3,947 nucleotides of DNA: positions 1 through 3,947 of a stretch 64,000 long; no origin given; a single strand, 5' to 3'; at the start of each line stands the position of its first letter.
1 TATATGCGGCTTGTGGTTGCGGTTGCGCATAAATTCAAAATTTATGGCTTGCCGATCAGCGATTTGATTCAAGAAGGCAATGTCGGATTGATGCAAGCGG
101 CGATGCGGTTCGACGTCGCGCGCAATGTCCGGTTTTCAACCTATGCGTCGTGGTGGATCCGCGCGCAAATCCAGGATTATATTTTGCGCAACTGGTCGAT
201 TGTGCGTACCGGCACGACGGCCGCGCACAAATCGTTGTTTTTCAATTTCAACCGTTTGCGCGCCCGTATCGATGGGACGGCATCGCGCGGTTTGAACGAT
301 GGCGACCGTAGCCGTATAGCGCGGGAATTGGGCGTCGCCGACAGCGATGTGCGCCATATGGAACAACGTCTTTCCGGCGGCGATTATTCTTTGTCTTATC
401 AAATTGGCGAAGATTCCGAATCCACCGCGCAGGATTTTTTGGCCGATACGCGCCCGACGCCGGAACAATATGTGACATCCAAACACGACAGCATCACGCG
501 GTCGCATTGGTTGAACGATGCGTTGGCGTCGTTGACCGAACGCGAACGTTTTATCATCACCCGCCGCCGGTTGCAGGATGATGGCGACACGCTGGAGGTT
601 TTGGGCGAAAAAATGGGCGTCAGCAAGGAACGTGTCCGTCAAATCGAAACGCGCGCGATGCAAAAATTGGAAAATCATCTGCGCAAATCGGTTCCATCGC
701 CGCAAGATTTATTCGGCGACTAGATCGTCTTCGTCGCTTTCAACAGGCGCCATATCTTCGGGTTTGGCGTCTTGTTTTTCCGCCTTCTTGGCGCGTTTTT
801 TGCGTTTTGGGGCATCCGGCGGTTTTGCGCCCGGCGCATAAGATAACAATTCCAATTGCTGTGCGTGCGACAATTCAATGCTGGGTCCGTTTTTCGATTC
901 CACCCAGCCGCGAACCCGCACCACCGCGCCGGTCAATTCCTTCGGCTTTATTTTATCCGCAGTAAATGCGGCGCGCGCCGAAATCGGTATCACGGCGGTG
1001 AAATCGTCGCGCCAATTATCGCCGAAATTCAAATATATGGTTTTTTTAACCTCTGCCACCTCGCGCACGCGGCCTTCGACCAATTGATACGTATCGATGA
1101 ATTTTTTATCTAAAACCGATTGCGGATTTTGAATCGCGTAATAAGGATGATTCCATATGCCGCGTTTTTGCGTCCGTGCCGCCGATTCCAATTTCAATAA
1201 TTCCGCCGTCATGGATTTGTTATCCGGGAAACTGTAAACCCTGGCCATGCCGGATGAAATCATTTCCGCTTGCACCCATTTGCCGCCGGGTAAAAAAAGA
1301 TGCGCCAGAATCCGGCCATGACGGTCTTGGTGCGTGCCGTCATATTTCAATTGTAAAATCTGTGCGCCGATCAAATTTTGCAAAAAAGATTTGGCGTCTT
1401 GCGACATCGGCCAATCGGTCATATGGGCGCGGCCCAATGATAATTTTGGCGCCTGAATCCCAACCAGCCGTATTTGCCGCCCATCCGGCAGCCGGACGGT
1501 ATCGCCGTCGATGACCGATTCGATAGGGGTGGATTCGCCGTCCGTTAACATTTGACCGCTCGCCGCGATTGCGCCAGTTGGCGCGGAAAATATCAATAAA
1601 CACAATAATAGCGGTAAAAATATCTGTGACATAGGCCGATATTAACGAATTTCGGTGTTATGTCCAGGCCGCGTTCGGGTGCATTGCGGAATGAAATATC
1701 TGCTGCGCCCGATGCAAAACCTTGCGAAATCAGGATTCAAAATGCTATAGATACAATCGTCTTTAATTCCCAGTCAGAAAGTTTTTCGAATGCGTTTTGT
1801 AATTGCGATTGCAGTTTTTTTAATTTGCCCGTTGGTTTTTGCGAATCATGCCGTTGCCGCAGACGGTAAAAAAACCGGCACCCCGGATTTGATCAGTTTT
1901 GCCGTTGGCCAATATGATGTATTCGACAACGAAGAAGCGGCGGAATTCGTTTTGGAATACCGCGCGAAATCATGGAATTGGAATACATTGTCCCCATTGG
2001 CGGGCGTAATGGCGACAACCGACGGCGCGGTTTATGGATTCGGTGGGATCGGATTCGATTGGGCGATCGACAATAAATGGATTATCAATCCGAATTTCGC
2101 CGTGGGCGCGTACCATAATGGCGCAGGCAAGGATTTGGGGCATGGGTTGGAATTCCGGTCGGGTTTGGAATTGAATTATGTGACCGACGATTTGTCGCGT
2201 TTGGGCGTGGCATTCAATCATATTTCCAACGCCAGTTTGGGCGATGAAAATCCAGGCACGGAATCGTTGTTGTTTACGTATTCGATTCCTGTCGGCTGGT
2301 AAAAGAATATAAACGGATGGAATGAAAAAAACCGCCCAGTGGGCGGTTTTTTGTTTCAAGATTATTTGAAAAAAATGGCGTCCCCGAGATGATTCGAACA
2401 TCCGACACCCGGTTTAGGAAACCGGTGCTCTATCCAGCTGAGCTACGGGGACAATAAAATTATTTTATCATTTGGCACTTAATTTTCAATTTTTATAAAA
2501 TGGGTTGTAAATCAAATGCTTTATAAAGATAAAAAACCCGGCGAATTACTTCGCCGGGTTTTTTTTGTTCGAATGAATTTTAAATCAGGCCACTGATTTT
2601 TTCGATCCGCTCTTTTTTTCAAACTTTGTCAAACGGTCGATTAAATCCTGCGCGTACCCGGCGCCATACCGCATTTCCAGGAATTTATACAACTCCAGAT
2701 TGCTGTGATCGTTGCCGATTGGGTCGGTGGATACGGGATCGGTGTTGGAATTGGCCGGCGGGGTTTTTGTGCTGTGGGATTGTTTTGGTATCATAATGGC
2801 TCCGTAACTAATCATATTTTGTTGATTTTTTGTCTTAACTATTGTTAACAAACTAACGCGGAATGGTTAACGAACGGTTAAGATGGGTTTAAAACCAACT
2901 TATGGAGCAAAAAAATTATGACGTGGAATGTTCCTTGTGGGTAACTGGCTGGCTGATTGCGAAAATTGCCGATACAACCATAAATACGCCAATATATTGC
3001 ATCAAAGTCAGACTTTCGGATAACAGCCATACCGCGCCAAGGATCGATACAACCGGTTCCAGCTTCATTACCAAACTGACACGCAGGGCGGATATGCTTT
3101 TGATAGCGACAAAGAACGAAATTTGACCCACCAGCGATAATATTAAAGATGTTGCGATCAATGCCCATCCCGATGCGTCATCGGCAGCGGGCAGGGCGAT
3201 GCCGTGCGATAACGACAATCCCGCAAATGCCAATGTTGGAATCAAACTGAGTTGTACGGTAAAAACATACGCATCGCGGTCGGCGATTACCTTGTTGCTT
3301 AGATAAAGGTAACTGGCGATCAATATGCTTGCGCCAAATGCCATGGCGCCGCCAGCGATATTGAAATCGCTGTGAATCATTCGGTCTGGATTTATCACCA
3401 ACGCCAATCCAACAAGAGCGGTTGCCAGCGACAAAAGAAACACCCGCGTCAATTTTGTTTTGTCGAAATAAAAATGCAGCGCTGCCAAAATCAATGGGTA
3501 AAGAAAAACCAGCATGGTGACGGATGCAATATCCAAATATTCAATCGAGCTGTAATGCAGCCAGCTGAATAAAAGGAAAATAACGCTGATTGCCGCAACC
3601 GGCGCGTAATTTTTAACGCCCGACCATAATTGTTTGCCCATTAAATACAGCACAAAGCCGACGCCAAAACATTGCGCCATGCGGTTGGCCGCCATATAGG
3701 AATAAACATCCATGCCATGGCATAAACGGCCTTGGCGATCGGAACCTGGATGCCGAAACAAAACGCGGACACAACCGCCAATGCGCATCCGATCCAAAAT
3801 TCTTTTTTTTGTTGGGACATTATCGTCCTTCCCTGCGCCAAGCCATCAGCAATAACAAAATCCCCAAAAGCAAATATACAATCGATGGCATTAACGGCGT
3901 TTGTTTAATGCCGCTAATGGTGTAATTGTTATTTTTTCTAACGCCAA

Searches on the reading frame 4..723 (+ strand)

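Call 51: search_protein_families(library=pfam, proteins=[window:4-723:+], max_evalue=0.00001)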
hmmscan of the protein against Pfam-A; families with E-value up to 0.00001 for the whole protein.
window:4-723:+ (239 aa): 2 families
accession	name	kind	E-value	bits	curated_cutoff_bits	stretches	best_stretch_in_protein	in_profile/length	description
PF04542.20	Sigma70_r2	-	4e-18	65.4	24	1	2-64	7-69/71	Sigma-70 region 2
PF04545.22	Sigma70_r4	-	9e-15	54.4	24.1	1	173-222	1-48/50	Sigma-70, region 4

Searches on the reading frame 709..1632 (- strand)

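Call 51: search_protein_families(library=pfam, proteins=[window:709-1632:-], max_evalue=0.00001)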
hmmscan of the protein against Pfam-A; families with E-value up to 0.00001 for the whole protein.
window:709-1632:- (307 aa): 1 family
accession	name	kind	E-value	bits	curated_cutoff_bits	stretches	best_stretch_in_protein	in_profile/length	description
PF00565.23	SNase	-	3.5e-18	66.5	21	1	53-161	1-106/107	Staphylococcal nuclease homologue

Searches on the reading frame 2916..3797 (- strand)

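Call 51: search_protein_families(library=pfam, proteins=[window:2916-3797:-], max_evalue=0.00001)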
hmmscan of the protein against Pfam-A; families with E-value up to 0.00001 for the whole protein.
window:2916-3797:- (293 aa): 1 family
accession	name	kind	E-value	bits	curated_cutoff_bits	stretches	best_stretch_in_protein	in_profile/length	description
PF00892.27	EamA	-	7.3e-18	65.6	28.2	1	150-282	4-134/135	EamA-like transporter family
